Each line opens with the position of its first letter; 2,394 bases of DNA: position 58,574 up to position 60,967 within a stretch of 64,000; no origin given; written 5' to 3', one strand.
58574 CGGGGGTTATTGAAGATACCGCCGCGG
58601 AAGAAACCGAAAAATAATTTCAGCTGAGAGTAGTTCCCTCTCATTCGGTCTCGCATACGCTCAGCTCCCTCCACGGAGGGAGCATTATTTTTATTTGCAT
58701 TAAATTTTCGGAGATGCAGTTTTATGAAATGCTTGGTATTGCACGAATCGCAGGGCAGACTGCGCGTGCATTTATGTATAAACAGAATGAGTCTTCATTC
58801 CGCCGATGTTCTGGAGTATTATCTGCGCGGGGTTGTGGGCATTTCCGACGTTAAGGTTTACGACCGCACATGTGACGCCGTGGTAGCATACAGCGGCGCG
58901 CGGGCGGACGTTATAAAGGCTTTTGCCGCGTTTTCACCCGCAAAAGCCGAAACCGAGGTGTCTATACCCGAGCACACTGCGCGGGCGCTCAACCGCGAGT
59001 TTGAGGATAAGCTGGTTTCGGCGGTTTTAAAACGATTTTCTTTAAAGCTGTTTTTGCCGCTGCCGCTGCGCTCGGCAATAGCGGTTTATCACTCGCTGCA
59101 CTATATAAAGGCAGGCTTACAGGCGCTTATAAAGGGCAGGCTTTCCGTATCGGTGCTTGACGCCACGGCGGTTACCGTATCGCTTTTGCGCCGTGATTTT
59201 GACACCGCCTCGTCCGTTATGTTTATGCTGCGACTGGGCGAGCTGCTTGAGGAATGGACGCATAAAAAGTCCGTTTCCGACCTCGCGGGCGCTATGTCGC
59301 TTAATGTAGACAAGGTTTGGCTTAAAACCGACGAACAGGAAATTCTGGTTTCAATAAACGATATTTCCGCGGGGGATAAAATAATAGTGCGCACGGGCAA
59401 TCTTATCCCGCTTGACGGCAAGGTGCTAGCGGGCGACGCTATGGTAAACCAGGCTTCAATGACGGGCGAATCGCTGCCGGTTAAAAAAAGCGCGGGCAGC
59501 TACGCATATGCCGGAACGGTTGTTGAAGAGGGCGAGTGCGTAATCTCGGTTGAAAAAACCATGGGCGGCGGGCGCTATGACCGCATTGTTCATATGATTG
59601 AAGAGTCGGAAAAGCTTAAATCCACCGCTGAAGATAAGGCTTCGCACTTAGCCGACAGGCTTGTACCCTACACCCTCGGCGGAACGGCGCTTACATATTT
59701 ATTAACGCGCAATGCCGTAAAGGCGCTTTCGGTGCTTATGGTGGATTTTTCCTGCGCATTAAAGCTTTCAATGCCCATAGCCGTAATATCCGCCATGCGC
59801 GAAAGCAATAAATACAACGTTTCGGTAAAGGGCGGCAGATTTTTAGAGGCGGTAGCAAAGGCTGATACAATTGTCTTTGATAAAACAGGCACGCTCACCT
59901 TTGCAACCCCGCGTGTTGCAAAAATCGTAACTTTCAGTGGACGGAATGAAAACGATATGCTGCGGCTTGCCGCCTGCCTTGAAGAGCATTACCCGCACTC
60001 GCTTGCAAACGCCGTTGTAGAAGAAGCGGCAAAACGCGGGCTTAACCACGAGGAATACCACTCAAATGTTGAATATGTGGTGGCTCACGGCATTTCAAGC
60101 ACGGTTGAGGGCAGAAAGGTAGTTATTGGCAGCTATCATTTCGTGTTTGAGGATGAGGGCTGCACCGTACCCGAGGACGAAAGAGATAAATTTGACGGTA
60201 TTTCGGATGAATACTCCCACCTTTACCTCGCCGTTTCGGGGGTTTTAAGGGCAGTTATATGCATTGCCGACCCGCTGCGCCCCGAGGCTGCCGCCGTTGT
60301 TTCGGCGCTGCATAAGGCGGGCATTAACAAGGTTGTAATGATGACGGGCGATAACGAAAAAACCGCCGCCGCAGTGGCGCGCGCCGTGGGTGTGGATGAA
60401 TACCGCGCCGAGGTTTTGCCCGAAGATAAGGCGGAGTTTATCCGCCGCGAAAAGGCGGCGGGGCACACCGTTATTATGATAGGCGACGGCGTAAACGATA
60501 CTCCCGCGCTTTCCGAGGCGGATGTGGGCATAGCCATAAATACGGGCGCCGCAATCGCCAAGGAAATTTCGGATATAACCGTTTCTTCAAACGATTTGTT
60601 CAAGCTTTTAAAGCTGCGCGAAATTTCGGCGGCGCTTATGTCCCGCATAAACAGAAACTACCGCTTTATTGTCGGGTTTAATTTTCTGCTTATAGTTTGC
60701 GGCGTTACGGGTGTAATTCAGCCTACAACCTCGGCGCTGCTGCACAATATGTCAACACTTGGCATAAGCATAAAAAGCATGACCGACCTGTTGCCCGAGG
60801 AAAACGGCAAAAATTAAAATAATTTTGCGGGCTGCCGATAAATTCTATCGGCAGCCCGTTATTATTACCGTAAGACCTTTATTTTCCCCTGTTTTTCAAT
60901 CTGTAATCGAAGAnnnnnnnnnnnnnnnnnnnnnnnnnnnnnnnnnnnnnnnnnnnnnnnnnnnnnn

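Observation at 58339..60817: P1B-6-type (SCA-motif) P-type ATPase without a CxxC domain, paired with a small membrane protein and a structured leader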

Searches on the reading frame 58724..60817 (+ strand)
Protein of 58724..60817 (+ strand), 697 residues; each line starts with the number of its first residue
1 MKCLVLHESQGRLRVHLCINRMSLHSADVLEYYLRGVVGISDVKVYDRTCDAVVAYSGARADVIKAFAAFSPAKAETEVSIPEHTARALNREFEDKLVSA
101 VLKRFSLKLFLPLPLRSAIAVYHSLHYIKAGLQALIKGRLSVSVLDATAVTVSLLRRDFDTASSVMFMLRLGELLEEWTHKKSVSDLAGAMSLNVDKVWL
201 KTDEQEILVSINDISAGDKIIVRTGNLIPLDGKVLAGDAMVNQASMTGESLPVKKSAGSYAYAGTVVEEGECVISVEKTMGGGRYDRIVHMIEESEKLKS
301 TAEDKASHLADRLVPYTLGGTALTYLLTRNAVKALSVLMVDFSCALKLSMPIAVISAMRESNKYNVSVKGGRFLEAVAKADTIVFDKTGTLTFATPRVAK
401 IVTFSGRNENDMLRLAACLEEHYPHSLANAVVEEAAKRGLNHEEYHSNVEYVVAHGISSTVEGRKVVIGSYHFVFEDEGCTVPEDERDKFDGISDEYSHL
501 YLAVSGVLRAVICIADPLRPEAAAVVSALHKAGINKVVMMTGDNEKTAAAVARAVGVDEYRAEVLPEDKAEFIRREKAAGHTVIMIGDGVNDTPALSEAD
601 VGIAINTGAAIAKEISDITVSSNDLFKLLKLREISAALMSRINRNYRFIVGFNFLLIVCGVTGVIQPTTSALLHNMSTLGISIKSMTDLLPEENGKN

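Call 4: search_protein_families(library=pfam, proteins=[window:58724-60817:+], max_evalue=0.01)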
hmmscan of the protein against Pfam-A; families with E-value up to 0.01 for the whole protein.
window:58724-60817:+ (697 aa): 4 families
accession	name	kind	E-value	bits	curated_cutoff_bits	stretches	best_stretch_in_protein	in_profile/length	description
PF00122.25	E1-E2_ATPase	-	3.8e-36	124.8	28.1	1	193-361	2-178/181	E1-E2 ATPase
PF00702.32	Hydrolase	-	1.3e-32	114.2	26.4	1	381-600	2-191/191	haloacid dehalogenase-like hydrolase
PF08282.18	Hydrolase_3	-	3.3e-05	24.2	20.9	1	580-624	203-247/255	haloacid dehalogenase-like hydrolase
PF12710.13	HAD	-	0.00012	23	27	1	508-596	73-188/189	haloacid dehalogenase-like hydrolase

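Call 6: search_protein_families(library=ncbifam, proteins=[window:58724-60817:+], max_evalue=0.001)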
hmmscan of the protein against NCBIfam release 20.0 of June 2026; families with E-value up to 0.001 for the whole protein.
window:58724-60817:+ (697 aa): 23 families
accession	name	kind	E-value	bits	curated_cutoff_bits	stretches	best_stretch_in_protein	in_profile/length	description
TIGR01525.1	ATPase-IB_hvy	subfamily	2.9e-142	475.4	346.25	1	143-686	2-558/560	heavy metal translocating P-type ATPase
TIGR01512.1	ATPase-IB2_Cd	subfamily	1.5e-102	343.9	313.5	2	144-441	3-289/494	cadmium family heavy metal-translocating P-type ATPase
TIGR01511.1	ATPase-IB1_Cu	subfamily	5.6e-95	319.2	397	1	133-686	11-539/542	copper-translocating P-type ATPase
NF008262.1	PRK11033.1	equivalog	2.6e-85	287.4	1005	1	125-664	167-703/731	zinc/cadmium/mercury/lead-transporting ATPase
NF007952.0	PRK10671.1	equivalog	1.8e-84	284.5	1316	1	162-676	293-811/838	copper-exporting P-type ATPase CopA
NF033775.1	P_type_ZntA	exception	7.1e-76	256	1240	1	128-664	175-704/732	Zn(II)/Cd(II)/Pb(II) translocating P-type ATPase ZntA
TIGR01494.1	ATPase_P-type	subfamily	2.2e-66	224.2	62.3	1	165-665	5-465/478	HAD-IC family P-type ATPase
TIGR01497.1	kdpB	equivalog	3.9e-54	183.9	527.9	1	201-638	111-566/675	potassium-transporting ATPase subunit KdpB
NF010609.0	PRK14010.1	equivalog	2.5e-43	148.2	1323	1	199-635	108-558/673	K(+)-transporting ATPase subunit B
TIGR01647.1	ATPase-IIIA_H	equivalog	1.9e-36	125.5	615.5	2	176-445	75-353/755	plasma-membrane proton-efflux P-type ATPase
TIGR01657.1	P-ATPase-V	hypoth_equivalog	2.3e-29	101.6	618.25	3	562-608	784-830/1055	ATP13A2 family polyamine export P-type ATPase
TIGR01517.1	ATPase-IIB_Ca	equivalog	2.2e-28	98.9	507.05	2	507-659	534-706/882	calcium-translocating P-type ATPase, PMCA-type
TIGR01524.1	ATPase-IIIB_Mg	equivalog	1.5e-27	95.9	610.75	2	562-626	584-648/867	magnesium-translocating P-type ATPase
TIGR01522.1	ATPase-IIA2_Ca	equivalog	1.7e-26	92.3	798.3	3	564-631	571-639/854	calcium-transporting P-type ATPase, PMR1-type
NF011702.0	PRK15122.1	subfamily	2e-26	92.2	975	2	563-627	624-688/907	magnesium-translocating P-type ATPase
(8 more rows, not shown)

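Call 11: find_homologous_proteins(query=window:58724-60817:+, max_evalue=1e-20)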
Query window:58724-60817:+ (697 aa): 8000 proteins with E <= 1e-20 among 8000 candidates; the best 120 are listed.
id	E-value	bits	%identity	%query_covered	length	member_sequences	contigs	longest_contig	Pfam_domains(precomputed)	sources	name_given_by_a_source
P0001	0.0e+0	1516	100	100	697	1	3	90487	PF00702.33,PF00122.26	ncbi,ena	-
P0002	0.0e+0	1511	99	100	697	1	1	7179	PF00702.33,PF00122.26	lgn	-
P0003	0.0e+0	1510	99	100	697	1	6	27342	PF00702.33,PF00122.26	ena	-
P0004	0.0e+0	1510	100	100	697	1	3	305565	PF00702.33,PF00122.26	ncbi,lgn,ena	-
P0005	0.0e+0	1505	99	100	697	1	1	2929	PF00702.33,PF00122.26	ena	-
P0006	0.0e+0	1501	99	100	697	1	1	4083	PF00702.33,PF00122.26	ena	-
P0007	0.0e+0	1500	98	100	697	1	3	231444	PF00702.33,PF00122.26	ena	-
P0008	0.0e+0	1485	97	100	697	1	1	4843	PF00702.33,PF00122.26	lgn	-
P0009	0.0e+0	1479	97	100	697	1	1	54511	PF00702.33,PF00122.26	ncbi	-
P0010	0.0e+0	1477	97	100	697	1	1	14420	PF00702.33,PF00122.26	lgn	-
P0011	0.0e+0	1475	97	100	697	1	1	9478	PF00702.33,PF00122.26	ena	-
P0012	0.0e+0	1474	96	100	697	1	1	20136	PF00702.33,PF00122.26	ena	-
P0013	0.0e+0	1473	97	100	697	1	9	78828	PF00702.33,PF00122.26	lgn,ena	-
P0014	0.0e+0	1472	97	100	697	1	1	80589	PF00702.33,PF00122.26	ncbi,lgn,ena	-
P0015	0.0e+0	1472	96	100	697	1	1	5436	PF00702.33,PF00122.26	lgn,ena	-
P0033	0.0e+0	1448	95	99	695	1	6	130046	PF00702.33,PF00122.26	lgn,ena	-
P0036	0.0e+0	1383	90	100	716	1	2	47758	PF00702.33,PF00122.26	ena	-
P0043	0.0e+0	1302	84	100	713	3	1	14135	PF00702.33,PF00122.26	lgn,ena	-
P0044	0.0e+0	1281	84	99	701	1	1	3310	PF00702.33,PF00122.26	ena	-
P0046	0.0e+0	1272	83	100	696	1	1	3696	PF00702.33,PF08282.19,PF00122.26,PF12710.14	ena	-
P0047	0.0e+0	1260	82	100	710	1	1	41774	PF00702.33,PF00122.26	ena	-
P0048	0.0e+0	1250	81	100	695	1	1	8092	PF00702.33,PF00122.26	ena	-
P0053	0.0e+0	1189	77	100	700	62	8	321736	PF00702.33,PF00122.26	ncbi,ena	-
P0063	0.0e+0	1177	77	99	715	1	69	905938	PF00702.33,PF08282.19,PF00122.26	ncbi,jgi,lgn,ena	-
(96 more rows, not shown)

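Call 16: find_related_loci(query=window:58724-60817:+, collection=genome_contigs, flank=3000)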
Query window:58724-60817:+ (697 aa) in genome_contigs; peptide patterns used: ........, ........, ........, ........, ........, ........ (x = any residue, [..] = any of these).
600 stretches matched a pattern (row limit reached: there are more); 589 encode a relative of the query (tblastn E <= 1e-3); the best 80 are kept; 80 distinct loci.
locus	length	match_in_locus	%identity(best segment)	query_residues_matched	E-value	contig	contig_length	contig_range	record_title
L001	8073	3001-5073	75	1-690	0e+0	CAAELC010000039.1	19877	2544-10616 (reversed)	MAG TPA_asm: uncultured Oscillospiraceae bacterium, isolate HGM13083, WGS project CAAELC010000000 data, contig: ERS53723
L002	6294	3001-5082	74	1-694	0e+0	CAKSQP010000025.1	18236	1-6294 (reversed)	MAG: uncultured Eubacteriales bacterium isolate REFINED_METABAT215_TOP10_CONTIGS_1500_ASSEMBLY_K77_MERGED__Hadza_MoBio_h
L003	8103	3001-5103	73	1-697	0e+0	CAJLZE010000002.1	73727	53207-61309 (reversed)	MAG TPA_asm: uncultured Anaerotruncus sp. isolate ERR414264-bin.20 genome assembly, contig: NODE_119_length_73727_cov_6.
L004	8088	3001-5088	73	1-694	0e+0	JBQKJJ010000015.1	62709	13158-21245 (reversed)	Oscillospiraceae bacterium LCP25S3_E10 contig00015, whole genome shotgun sequence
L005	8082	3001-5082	72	1-692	0e+0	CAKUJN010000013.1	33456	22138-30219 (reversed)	MAG: uncultured Oscillospiraceae bacterium isolate REFINED_METABAT215_TOP10_CONTIGS_1500_ASSEMBLY_K77_MERGED__Hadza_MoBi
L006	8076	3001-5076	73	1-692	0e+0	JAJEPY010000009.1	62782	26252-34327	Hominicoprocola fusiformis strain CLA-AA-H269 NODE_9_length_62782_cov_21.703788, whole genome shotgun sequence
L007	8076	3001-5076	70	1-692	0e+0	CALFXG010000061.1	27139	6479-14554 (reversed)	MAG TPA_asm: uncultured Clostridia bacterium isolate ERR1430432_bin.112_CONCOCT_v1.1_MAG genome assembly, contig: ERZ130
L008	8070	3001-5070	70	1-690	0e+0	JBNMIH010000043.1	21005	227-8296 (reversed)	MAG: Faecousia sp. isolate CM_BacFae2301.101 k141_429970_length_21005_cov_14.0187, whole genome shotgun sequence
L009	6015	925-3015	70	1-697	0e+0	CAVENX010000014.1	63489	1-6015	bacterium isolate G02617-L1_cleanbin_000001 genome assembly, contig: Spades_G02617-L1_contig_101, whole genome shotgun s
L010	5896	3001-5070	68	1-692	0e+0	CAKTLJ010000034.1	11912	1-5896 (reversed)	MAG: uncultured Eubacteriales bacterium isolate REFINED_METABAT215_TOP10_CONTIGS_1500_ASSEMBLY_K77_MERGED__Hadza_PheChl_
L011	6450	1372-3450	69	1-693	0e+0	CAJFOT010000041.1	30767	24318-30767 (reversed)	Candidatus Paralachnospira sangeri isolate Coassembly_mag_497 genome assembly, contig: MAGpy_11413_min2k_bin_497_fak87_8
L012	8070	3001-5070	68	1-692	0e+0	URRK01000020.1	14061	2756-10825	uncultured Ruminococcaceae bacterium isolate UMGS1279 genome assembly, contig: NODE_2170_length_14061_cov_2.797373, whol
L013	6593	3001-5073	62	1-692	0e+0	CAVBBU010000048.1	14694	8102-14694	Bacteroidaceae bacterium isolate G02644-L1_cleanbin_000008 genome assembly, contig: Spades_G02644-L1_contig_1127, whole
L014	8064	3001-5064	64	1-691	0e+0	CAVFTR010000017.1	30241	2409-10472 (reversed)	bacterium isolate G02651-L1_cleanbin_000005 genome assembly, contig: Spades_G02651-L1_contig_930, whole genome shotgun s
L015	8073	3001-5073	63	1-691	0e+0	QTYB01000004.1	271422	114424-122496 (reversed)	Ruminococcus sp. AM36-2AA AM36-2AA.Scaf4, whole genome shotgun sequence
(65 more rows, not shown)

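Call 24: find_encoding_contigs(protein=P0036, flank=3000, max_places=2)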
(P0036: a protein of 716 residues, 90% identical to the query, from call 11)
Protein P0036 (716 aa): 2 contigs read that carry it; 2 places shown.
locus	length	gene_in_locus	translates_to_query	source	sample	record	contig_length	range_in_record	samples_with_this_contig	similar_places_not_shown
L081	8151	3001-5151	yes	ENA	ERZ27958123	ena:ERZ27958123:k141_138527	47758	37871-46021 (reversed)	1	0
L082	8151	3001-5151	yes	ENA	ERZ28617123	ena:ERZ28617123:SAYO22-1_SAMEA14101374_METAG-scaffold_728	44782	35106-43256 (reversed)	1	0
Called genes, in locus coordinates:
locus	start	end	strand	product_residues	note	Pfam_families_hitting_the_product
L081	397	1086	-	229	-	PF08713:DNA_alkylation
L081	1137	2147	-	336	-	PF03990:DUF348 (faint), PF07501:G5, PF06725:3D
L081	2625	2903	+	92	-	PF19605:DUF6110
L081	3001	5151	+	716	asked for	PF00122:E1-E2_ATPase, PF00702:Hydrolase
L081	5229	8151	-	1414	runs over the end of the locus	PF13306:LRR_5, PF13855:LRR_8 (faint), PF13306:LRR_5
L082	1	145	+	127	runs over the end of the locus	-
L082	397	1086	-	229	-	PF08713:DNA_alkylation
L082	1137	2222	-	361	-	PF03990:DUF348 (faint), PF07501:G5, PF06725:3D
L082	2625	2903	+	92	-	PF19605:DUF6110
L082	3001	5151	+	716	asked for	PF00122:E1-E2_ATPase, PF00702:Hydrolase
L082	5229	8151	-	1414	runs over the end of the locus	PF13306:LRR_5, PF13855:LRR_8 (faint), PF13306:LRR_5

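Call 25: find_encoding_contigs(protein=P0047, flank=3000, max_places=2)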
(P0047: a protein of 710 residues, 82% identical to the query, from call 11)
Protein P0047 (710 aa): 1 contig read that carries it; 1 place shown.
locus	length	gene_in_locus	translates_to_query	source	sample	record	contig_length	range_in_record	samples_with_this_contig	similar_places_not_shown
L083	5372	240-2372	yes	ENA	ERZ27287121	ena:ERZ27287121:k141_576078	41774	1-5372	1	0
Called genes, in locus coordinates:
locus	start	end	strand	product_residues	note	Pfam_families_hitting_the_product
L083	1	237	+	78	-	?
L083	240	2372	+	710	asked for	PF00122:E1-E2_ATPase, PF00702:Hydrolase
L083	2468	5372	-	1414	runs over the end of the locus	PF13306:LRR_5, PF13855:LRR_8 (faint), PF13306:LRR_5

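Call 26: find_encoding_contigs(protein=P0033, flank=3000, max_places=1)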
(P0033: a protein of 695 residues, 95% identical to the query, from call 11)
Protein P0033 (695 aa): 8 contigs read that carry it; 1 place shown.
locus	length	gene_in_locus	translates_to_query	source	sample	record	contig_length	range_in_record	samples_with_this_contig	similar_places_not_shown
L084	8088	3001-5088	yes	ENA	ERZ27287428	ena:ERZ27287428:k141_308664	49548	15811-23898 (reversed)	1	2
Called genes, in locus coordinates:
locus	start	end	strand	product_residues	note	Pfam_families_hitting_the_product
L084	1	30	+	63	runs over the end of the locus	-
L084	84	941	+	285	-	PF00497:SBP_bac_3, PF10613:Lig_chan-Glu_bd (weak)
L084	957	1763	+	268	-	PF00528:BPD_transp_1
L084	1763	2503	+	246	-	PF02463:SMC_N, PF13476:AAA_23 (faint), PF13555:AAA_29 (faint), PF00005:ABC_tran, PF13304:AAA_21 (weak)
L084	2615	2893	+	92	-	PF19605:DUF6110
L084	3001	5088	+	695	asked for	PF00122:E1-E2_ATPase, PF00702:Hydrolase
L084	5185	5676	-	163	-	-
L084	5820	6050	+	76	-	PF01381:HTH_3 (weak)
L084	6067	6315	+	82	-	PF13443:HTH_26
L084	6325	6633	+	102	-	PF01381:HTH_3, PF13443:HTH_26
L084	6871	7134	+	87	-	PF00312:Ribosomal_S15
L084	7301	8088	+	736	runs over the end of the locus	PF01138:RNase_PH, PF03725:RNase_PH_C, PF03726:PNPase, PF01138:RNase_PH, PF00013:KH_1, PF00575:S1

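Call 27: find_encoding_contigs(protein=P0043, flank=3000, max_places=1)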
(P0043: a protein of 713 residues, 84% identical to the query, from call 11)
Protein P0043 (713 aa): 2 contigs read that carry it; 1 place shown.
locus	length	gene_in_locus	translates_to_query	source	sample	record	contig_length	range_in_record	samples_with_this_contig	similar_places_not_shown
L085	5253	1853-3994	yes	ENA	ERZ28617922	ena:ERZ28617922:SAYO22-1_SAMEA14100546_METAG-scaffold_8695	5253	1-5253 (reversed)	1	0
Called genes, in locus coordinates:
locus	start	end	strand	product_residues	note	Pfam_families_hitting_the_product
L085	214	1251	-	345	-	PF11258:DUF3048, PF17479:DUF3048_C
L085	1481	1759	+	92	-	PF19605:DUF6110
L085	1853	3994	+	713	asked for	PF00122:E1-E2_ATPase, PF00702:Hydrolase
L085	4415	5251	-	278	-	?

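Call 28: find_encoding_contigs(protein=P0053, flank=3000, max_places=1)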
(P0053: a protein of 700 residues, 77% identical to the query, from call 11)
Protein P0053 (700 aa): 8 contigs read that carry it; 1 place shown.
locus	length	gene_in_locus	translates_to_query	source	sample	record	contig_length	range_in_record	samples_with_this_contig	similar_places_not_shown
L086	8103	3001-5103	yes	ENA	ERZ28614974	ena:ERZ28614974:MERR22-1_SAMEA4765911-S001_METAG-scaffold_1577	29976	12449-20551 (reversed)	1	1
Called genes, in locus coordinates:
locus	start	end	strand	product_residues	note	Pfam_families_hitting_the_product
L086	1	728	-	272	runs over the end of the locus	PF02811:PHP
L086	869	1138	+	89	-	PF01842:ACT, PF13291:ACT_4, PF13740:ACT_6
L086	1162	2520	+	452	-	PF05167:DUF711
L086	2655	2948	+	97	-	PF19605:DUF6110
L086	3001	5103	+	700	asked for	PF00122:E1-E2_ATPase, PF00702:Hydrolase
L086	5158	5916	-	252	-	PF00300:His_Phos_1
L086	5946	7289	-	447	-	PF20769:YPEB_N, PF14620:YPEB_PepSY1-2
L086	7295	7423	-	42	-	-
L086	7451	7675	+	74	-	PF12637:TSCPD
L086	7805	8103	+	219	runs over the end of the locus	-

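Call 29: find_encoding_contigs(protein=P0063, flank=3000, max_places=1)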
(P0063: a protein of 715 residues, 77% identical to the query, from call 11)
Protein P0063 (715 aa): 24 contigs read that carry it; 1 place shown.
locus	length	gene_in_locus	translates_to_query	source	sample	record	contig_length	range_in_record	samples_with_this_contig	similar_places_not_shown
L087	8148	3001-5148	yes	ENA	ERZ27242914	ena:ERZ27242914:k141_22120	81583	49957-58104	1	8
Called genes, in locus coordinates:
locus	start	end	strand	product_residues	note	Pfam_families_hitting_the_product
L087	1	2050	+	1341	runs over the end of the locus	PF25596:CPSase_L_D1, PF02786:CPSase_L_D2, PF02787:CPSase_L_D3, PF25596:CPSase_L_D1, PF02222:ATP-grasp (weak), PF02655:ATP-grasp_3, PF02786:CPSase_L_D2, PF01678:DAP_epimerase, +5 more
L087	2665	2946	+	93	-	PF19605:DUF6110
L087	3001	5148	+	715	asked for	PF00122:E1-E2_ATPase, PF00702:Hydrolase, PF08282:Hydrolase_3 (faint)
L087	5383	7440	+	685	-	PF00724:Oxidored_FMN, PF01266:DAO (faint), PF13434:Lys_Orn_oxgnase (faint), PF07992:Pyr_redox_2, PF13450:NAD_binding_8 (faint), PF13738:Pyr_redox_3 (weak), PF00070:Pyr_redox (weak)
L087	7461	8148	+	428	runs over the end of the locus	PF04412:AcnX, PF28403:AcnX_2nd, PF28406:AcnX_3rd (weak)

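Call 31: find_related_loci(query=window:58724-60817:+, collection=metagenome_contigs, flank=1200)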
Query window:58724-60817:+ (697 aa) in metagenome_contigs; peptide patterns used: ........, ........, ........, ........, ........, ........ (x = any residue, [..] = any of these).
600 stretches matched a pattern (row limit reached: there are more); 591 encode a relative of the query (tblastn E <= 1e-3); the best 80 are kept; 80 distinct loci.
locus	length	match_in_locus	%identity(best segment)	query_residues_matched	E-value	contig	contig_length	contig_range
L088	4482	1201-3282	74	1-694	0e+0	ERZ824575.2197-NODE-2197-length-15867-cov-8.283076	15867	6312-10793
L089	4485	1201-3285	75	1-694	0e+0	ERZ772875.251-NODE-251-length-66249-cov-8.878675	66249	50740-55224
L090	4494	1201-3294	75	1-697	0e+0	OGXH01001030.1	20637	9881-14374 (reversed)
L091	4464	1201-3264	74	1-688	0e+0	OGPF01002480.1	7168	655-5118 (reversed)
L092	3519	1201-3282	72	1-694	0e+0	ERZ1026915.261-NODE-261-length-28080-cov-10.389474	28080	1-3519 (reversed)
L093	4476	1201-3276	71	1-692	0e+0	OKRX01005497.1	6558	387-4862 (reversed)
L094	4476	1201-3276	73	1-692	0e+0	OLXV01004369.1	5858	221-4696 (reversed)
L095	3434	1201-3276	72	1-693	0e+0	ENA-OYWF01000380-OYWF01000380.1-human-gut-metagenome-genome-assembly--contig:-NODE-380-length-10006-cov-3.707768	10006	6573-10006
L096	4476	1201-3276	72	1-692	0e+0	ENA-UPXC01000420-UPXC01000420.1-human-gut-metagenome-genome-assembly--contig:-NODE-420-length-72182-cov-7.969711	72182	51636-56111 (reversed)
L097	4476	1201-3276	72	1-692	0e+0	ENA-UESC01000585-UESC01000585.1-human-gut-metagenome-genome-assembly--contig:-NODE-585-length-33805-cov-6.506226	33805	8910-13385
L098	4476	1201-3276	71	1-693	0e+0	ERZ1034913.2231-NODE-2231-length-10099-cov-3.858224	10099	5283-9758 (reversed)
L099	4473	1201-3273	71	1-691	0e+0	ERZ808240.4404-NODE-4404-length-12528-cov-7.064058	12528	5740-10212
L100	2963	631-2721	71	1-697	0e+0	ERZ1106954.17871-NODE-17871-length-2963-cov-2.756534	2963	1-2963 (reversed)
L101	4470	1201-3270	72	1-690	0e+0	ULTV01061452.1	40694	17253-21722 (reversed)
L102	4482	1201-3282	70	1-694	0e+0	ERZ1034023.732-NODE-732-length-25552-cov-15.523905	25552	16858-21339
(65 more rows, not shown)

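Call 32: search_protein_representatives(protein=window:58724-60817:+)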
Query: 697 residues. Proteins with E-value up to 0.001 (for the whole library): 73589; up to 1e-10: 40235; up to 1e-30: 13633. The best 150 are listed.
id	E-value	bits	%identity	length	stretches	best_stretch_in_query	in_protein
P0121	3.0e-270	915.0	59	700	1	1-694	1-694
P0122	3.6e-269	911.5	59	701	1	1-690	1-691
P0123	9.2e-210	715.2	68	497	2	13-279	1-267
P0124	8.4e-207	705.4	65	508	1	193-693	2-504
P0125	2.5e-201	687.4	49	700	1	1-693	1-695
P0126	4.5e-194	663.4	50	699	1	88-693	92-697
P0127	1.1e-193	662.2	70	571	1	1-435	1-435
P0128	1.3e-193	661.9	59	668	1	1-509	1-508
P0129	2.0e-192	658.0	49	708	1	82-692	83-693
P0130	3.8e-192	657.0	45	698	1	1-690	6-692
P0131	1.7e-187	641.7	59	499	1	1-500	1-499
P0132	7.2e-187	639.6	47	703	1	57-692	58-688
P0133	4.1e-185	633.8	45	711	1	1-692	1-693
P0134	1.1e-184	632.4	45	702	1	5-686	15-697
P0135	2.8e-184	631.0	50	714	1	83-693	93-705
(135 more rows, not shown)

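Call 57: find_encoding_contigs(protein=P0044, flank=1500, max_places=1)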
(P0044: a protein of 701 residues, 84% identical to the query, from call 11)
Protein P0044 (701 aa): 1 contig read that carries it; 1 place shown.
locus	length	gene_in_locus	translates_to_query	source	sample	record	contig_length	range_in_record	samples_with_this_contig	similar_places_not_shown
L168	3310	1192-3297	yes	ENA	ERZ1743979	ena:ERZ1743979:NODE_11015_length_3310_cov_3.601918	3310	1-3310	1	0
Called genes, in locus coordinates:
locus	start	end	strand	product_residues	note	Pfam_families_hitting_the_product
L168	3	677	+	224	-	?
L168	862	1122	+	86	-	PF19605:DUF6110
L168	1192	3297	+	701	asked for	PF00122:E1-E2_ATPase, PF00702:Hydrolase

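Call 58: find_encoding_contigs(protein=P0046, flank=1500, max_places=1)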
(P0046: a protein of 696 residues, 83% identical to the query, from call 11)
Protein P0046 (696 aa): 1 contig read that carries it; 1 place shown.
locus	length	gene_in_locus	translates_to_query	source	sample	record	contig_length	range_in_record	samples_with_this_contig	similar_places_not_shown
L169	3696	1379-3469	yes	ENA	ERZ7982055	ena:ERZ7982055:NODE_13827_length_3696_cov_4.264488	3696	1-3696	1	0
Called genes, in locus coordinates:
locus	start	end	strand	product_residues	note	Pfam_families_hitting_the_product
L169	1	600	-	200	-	?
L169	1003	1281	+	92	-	PF19605:DUF6110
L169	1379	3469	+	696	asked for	PF00122:E1-E2_ATPase, PF00702:Hydrolase, PF12710:HAD (weak), PF08282:Hydrolase_3 (faint)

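Call 59: find_encoding_contigs(protein=P0048, flank=1500, max_places=1)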
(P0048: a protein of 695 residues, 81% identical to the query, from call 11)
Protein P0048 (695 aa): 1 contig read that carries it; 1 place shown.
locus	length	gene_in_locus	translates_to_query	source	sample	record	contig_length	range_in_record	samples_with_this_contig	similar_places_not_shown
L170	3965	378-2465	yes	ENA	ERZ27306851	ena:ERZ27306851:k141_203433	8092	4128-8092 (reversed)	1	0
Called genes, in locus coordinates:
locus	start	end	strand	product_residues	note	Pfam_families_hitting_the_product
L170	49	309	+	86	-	PF19605:DUF6110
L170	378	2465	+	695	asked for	PF00122:E1-E2_ATPase, PF00702:Hydrolase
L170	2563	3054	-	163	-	-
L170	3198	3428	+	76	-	PF01381:HTH_3 (weak)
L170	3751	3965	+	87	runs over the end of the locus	PF00312:Ribosomal_S15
